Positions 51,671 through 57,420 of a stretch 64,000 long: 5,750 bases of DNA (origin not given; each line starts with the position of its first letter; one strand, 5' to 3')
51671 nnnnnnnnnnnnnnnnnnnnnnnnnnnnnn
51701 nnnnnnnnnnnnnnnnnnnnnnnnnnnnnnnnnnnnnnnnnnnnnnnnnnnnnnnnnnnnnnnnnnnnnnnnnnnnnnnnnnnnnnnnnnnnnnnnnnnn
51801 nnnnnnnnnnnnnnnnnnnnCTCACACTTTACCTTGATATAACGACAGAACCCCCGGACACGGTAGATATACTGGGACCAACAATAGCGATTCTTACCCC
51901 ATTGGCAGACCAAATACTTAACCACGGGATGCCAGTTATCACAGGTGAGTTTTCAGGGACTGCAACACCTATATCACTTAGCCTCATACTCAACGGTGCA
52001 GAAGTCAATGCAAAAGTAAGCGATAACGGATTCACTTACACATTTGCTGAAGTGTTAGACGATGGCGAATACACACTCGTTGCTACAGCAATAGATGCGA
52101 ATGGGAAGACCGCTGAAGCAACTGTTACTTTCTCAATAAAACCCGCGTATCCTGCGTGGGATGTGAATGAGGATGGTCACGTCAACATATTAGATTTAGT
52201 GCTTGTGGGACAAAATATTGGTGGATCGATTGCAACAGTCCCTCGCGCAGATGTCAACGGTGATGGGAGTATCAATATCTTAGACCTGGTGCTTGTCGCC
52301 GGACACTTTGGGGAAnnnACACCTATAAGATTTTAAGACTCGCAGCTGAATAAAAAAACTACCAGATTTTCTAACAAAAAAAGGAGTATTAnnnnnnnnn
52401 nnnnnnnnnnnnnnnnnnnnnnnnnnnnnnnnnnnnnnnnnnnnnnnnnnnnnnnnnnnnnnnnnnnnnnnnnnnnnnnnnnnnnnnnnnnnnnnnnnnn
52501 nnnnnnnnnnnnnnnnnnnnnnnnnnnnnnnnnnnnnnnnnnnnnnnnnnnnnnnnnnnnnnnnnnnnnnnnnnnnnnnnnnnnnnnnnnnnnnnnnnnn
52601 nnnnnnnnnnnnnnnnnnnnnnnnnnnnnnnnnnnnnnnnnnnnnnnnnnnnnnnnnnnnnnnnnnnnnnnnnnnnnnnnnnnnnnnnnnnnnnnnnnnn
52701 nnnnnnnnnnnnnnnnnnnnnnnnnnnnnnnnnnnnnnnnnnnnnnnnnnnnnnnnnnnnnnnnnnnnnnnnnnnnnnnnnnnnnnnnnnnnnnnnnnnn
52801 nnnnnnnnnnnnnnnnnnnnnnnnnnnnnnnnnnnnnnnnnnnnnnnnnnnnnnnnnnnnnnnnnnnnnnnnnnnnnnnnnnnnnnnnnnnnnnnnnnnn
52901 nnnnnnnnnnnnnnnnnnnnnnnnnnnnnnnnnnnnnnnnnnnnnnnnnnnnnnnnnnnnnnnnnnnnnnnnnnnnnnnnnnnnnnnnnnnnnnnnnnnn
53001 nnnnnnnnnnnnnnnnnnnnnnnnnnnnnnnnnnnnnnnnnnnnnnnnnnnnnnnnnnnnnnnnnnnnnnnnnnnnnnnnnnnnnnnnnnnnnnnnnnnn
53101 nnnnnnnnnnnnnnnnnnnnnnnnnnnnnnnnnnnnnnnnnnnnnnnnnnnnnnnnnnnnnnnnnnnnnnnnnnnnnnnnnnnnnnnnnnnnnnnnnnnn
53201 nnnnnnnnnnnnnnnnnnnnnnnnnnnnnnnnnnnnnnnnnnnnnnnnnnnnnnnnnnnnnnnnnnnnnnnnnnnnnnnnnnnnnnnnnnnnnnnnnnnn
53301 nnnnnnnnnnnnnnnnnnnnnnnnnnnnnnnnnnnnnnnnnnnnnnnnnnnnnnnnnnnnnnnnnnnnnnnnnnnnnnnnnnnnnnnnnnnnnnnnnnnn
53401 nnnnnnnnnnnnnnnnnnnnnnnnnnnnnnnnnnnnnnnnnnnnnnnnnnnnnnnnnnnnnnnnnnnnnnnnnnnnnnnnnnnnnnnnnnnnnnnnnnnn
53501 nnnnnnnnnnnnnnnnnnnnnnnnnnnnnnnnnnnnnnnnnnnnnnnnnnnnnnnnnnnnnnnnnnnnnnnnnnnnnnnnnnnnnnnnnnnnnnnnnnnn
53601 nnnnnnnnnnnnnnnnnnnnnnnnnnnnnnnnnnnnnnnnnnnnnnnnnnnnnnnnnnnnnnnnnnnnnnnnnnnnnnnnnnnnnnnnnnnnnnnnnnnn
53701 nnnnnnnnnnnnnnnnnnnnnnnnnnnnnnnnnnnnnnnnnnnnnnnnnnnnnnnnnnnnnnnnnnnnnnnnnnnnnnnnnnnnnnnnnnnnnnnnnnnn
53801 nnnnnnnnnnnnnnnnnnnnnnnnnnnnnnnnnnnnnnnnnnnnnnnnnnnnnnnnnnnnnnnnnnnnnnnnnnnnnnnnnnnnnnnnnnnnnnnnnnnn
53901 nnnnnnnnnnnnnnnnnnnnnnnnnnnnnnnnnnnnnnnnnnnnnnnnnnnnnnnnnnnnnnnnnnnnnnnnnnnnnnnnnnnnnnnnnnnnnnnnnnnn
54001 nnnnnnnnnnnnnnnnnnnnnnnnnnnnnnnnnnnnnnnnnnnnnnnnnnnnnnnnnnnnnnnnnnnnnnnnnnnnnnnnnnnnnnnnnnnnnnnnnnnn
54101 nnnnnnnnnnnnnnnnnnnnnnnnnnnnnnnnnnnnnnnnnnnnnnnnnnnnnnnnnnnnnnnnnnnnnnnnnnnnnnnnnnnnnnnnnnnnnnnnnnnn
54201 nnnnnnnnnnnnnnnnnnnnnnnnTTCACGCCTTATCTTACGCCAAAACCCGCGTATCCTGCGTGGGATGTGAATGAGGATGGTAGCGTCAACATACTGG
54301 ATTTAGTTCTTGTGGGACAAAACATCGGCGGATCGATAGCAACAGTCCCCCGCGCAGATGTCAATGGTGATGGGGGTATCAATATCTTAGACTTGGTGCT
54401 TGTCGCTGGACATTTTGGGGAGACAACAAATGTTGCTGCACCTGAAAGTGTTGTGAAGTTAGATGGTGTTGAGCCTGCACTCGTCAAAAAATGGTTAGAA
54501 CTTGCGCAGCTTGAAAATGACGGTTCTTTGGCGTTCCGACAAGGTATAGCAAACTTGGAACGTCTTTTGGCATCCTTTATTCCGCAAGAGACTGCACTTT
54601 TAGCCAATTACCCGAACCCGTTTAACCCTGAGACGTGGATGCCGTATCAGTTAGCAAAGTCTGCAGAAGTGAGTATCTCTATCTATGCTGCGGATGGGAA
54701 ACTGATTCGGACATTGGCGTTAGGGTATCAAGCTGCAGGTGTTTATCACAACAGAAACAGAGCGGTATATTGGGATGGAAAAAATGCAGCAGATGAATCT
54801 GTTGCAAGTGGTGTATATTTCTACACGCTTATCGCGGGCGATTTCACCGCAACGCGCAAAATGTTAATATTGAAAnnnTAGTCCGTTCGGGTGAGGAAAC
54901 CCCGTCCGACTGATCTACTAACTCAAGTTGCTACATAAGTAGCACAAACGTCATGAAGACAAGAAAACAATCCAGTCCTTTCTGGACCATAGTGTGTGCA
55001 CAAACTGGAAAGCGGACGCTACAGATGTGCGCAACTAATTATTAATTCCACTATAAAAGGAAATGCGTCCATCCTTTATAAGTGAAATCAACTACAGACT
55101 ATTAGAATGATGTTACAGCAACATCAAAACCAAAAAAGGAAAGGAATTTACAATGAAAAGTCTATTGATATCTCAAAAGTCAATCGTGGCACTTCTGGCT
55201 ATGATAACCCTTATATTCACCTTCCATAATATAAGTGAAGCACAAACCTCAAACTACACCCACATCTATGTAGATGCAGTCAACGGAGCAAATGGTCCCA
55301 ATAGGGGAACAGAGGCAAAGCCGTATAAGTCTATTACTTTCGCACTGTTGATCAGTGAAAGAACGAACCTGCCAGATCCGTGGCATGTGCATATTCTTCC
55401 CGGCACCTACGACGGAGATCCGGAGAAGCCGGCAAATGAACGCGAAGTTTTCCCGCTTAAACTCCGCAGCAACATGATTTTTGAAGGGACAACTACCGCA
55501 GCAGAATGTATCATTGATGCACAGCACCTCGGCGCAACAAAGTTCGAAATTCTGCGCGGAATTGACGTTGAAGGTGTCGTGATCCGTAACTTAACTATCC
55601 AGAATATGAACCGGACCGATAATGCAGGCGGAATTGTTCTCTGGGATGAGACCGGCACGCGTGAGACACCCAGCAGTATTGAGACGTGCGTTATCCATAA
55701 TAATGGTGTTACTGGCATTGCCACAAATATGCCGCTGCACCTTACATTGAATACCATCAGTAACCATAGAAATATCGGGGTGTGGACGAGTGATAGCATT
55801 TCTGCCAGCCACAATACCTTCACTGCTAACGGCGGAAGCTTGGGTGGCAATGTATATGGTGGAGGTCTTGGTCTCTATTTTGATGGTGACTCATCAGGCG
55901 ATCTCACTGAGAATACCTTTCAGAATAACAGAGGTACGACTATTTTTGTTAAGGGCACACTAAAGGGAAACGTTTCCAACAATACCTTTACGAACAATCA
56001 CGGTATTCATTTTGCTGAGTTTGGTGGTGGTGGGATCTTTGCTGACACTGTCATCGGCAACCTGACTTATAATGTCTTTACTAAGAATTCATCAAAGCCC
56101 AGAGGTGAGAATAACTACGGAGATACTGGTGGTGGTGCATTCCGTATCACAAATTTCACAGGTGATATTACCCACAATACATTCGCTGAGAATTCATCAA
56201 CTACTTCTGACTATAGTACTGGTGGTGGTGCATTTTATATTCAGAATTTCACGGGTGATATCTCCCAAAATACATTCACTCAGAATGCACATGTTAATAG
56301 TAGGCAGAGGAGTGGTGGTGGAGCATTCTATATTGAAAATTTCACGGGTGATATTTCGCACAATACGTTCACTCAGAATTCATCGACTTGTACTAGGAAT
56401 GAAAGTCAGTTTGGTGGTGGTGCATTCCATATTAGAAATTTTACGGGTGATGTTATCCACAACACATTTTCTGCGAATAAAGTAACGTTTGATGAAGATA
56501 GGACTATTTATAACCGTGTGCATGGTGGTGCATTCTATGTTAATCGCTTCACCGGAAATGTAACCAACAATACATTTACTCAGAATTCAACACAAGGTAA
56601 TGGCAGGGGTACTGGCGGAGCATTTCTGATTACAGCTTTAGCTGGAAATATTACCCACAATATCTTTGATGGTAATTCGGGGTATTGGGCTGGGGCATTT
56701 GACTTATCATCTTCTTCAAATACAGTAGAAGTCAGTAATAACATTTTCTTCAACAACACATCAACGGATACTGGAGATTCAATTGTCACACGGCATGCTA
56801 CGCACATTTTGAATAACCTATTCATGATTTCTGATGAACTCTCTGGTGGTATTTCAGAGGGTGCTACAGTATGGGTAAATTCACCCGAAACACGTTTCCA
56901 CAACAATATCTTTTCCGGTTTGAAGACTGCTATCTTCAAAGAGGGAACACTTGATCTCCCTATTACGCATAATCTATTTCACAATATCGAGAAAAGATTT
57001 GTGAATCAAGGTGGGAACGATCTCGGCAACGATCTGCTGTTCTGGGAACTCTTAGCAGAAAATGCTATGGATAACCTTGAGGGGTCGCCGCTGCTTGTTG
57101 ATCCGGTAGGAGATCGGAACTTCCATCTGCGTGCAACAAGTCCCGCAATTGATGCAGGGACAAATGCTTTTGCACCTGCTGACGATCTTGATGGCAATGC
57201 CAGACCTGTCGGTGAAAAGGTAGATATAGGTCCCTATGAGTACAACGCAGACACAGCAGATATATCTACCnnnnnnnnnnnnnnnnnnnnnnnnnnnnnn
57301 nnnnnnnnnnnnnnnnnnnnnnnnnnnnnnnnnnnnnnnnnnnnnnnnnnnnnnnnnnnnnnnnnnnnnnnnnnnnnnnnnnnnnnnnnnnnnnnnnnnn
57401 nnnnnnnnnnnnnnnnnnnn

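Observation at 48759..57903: Four-gene cluster of secreted dockerin-bearing repeat scaffolds (YWTD, WD40 x2, beta-helix), two with T9SS-type CTDs and no enzymatic modules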

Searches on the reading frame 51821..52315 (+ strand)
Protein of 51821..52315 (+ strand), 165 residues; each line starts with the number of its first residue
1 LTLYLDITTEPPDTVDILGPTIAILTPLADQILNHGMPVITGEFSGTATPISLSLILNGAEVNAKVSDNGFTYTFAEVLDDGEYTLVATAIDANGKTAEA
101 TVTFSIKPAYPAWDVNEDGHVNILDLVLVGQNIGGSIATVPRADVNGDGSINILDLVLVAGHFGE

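Call 5: search_protein_families(library=pfam, proteins=[window:51821-52315:+], max_evalue=1)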
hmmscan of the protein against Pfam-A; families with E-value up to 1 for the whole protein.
seq(165 aa): 16 families
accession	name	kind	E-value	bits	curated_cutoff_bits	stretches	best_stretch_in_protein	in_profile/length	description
PF00404.24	Dockerin_1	-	5.7e-12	46.1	22.9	1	114-160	3-53/57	Dockerin type I domain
PF19077.6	Big_13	-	1.2e-08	35.8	27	1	29-106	20-100/102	Bacterial Ig-like domain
PF17957.7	Big_7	-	0.00086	20.3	24.1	1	20-87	1-69/70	Bacterial Ig domain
PF17964.7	Big_10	-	0.0018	18.9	22.9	1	58-105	28-76/164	Bacterial Ig domain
PF24421.1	Ig_J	-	0.012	16.2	29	1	64-108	61-103/104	Tip attachment protein J, Ig-like domain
PF00036.39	EF-hand_1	-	0.013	15.4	25.4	0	143-157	9-23/29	EF hand domain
PF20622.4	Big_15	-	0.016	15.5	27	1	39-98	15-73/82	Bacterial Ig domain (Big_16)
PF13202.12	EF-hand_5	-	0.031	14.2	25.9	1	143-153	8-18/25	EF hand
PF17963.7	Big_9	-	0.032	15.5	23.6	1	59-104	43-88/89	Bacterial Ig domain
PF13499.12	EF-hand_7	-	0.033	15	30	0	106-153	4-59/67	EF-hand domain pair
PF09136.16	Glucodextran_B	-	0.049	14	27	1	20-105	1-80/83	Glucodextranase, domain B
PF13405.12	EF-hand_6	-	0.065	13.5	25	0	143-158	9-24/30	EF-hand domain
PF13786.12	DUF4179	-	0.086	13.7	30.1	1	58-91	59-92/94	Domain of unknown function (DUF4179)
PF04234.18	CopC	-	0.1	14.1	23.3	1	26-106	8-92/92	CopC domain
PF13750.12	Big_3_3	-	0.18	11.9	27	1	79-109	119-149/157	Bacterial Ig-like domain (group 3)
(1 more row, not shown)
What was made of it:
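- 49937..52318 (+): p2 (793-aa ORF; probable start 49982, 778 aa): signal peptide, 14 WD40 repeats, a Big_13 Ig-like domain (about 51905-52138) and a C-terminal dockerin (52160-52315). It stops right after the dockerin, with no linker or CTD. Big_13 1.2e-8 and Dockerin_1 46.1 bits (call 5).
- Checked: p2 has an extra Big_13 Ig domain before its dockerin (call 5).
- Weak EF-hand matches overlap the dockerins (call 5).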

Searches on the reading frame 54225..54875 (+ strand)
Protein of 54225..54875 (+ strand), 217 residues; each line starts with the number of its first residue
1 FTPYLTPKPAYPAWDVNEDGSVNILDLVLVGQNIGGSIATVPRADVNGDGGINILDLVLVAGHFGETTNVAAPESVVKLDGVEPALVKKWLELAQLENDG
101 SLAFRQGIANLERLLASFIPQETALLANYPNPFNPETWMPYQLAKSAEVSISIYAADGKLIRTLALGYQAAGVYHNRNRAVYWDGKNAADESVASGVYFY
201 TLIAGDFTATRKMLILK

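Call 5: search_protein_families(library=pfam, proteins=[window:54225-54875:+], max_evalue=1)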
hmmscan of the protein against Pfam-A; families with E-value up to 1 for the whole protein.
seq(217 aa): 7 families
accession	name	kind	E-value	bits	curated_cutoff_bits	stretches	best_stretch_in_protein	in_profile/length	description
PF00404.24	Dockerin_1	-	3.5e-11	43.6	22.9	1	15-61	3-53/57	Dockerin type I domain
PF13860.13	FlgD_ig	-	1.2e-08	35.3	27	1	142-201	18-72/79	FlgD Ig-like domain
PF13585.12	CHU_C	-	0.00012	22.6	27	1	173-204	41-72/86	CHU_C Type IX secretion signal domain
PF18962.6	Por_Secre_tail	-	0.00025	21.7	27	1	129-215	2-75/75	Secretion system C-terminal sorting domain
PF13499.12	EF-hand_7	-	0.026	15.3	30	1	44-103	11-58/67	EF-hand domain pair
PF00036.39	EF-hand_1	-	0.16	12.1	25.4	0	44-58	9-23/29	EF hand domain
PF13202.12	EF-hand_5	-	0.33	11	25.9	0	44-54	8-18/25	EF hand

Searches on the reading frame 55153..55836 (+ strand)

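Call 5: search_protein_families(library=pfam, proteins=[window:55153-55836:+], max_evalue=1)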
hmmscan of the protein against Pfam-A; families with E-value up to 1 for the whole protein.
seq(228 aa): 1 family
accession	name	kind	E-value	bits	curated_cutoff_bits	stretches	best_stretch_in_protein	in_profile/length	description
PF07602.17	DUF1565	-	7.3e-07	29.2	20.3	1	44-214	2-153/257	Protein of unknown function (DUF1565)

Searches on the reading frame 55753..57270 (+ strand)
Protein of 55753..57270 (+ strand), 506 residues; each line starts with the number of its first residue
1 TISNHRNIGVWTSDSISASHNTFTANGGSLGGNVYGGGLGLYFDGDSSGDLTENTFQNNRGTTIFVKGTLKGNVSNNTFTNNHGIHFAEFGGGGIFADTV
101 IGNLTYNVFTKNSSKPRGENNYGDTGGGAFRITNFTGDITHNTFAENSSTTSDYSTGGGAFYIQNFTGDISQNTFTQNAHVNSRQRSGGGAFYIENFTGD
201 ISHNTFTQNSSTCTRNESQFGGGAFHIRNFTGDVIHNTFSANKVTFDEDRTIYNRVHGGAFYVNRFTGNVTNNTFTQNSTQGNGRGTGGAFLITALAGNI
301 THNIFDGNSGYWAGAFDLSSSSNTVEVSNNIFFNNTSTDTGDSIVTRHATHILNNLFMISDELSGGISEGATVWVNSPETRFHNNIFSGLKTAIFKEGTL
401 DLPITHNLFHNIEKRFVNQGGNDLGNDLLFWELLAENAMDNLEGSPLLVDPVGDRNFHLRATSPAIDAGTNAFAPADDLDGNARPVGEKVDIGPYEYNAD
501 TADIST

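Call 60: search_protein_families(library=pfam, proteins=[window:55753-57270:+], max_evalue=1)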
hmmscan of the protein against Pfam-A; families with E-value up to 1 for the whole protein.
window:55753-57270:+ (506 aa): 1 family
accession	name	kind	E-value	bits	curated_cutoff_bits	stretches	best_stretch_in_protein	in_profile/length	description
PF13229.12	Beta_helix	-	2.6e-13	50.3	25.9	1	8-165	3-155/158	Right handed beta helix region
